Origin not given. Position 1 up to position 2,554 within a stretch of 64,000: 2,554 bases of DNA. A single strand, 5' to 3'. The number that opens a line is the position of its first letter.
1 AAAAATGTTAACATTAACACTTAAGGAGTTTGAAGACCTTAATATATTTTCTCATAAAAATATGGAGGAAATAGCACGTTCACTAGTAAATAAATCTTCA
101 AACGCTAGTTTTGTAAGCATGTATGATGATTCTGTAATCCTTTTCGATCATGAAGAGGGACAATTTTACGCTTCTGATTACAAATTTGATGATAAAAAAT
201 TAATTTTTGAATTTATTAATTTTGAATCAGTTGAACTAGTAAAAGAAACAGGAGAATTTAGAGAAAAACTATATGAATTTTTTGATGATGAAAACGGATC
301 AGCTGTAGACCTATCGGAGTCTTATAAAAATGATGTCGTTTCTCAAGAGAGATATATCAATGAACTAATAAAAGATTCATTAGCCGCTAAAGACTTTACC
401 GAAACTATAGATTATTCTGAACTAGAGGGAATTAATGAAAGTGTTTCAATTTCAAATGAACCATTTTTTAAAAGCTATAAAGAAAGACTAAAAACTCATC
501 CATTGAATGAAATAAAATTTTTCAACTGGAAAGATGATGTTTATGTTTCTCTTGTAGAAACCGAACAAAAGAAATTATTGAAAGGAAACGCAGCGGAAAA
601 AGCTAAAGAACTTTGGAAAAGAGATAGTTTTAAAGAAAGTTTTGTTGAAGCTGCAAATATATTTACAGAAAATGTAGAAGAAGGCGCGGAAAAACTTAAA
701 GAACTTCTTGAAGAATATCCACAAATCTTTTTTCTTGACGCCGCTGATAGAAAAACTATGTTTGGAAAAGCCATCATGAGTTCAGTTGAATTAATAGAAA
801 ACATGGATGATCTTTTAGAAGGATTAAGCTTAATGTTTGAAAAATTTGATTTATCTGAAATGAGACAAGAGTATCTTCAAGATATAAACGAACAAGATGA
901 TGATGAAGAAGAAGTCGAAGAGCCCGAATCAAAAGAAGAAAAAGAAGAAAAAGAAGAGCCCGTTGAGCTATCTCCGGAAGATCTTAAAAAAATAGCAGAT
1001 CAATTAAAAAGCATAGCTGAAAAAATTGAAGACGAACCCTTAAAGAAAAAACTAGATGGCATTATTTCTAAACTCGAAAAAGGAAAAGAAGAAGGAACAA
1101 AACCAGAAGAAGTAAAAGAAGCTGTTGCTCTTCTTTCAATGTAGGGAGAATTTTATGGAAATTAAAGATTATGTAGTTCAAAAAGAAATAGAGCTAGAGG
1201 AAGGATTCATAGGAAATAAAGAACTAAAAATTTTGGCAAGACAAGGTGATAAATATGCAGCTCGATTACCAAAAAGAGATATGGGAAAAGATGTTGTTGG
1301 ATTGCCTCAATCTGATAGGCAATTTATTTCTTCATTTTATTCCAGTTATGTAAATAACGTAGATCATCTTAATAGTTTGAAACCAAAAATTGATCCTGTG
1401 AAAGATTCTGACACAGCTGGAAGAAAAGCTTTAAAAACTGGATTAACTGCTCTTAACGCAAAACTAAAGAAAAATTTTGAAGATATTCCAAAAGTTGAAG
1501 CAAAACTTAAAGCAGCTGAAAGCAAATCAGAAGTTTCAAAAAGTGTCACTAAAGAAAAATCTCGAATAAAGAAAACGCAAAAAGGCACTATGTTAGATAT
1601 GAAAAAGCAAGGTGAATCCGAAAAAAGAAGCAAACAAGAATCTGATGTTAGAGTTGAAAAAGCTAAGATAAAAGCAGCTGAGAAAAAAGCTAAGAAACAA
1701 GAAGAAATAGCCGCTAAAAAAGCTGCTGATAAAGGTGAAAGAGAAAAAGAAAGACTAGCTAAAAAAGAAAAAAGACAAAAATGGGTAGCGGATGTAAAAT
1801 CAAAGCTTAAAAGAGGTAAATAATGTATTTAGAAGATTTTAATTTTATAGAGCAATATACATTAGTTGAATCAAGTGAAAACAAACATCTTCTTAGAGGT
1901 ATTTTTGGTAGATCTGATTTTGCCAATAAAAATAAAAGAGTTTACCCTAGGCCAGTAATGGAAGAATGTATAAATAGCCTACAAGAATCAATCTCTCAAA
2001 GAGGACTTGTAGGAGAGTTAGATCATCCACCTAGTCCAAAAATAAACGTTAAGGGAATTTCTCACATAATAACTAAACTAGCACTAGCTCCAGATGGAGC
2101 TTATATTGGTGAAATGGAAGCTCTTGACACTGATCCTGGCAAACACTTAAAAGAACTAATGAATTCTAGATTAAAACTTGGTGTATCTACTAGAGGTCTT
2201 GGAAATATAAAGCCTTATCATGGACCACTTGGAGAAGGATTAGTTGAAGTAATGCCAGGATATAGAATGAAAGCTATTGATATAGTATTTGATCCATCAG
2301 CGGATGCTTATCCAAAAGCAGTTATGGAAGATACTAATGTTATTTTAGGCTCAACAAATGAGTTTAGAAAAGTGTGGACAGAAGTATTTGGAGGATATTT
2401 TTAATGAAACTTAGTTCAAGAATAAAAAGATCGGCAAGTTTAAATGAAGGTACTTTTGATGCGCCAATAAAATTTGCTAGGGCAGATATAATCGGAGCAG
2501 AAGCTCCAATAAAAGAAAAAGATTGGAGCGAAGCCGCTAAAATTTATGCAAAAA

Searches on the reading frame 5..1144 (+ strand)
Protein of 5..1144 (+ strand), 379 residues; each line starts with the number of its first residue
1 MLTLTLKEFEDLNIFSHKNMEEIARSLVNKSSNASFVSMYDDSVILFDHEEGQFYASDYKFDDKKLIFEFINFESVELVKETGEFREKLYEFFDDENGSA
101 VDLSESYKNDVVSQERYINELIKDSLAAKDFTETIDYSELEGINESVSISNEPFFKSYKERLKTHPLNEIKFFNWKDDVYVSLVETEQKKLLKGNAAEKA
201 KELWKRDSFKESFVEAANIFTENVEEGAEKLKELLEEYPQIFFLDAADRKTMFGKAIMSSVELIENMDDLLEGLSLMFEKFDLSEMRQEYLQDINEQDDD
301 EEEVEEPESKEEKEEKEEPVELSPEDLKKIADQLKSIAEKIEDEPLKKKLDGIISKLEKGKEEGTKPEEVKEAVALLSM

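Call 36: search_protein_families(library=pfam, proteins=[window:5-1144:+], max_evalue=0.001)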
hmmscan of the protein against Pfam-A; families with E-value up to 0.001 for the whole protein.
window:5-1144:+ (379 aa): 1 family
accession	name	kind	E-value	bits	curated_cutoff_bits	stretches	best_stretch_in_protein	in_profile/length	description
PF04811.21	Sec23_trunk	-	0.00085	19.4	27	0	198-271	63-132/241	Sec23/Sec24 trunk domain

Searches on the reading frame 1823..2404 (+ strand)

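Call 66: search_protein_families(library=pfam, proteins=[window:1823-2404:+], max_evalue=0.01)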
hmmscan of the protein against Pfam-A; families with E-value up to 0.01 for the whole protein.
window:1823-2404:+ (193 aa): 1 family
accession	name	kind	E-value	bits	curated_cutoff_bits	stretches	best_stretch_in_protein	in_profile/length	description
PF03420.18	Peptidase_S77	-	1.2e-16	61.3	27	1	24-167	46-193/198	Prohead core protein serine protease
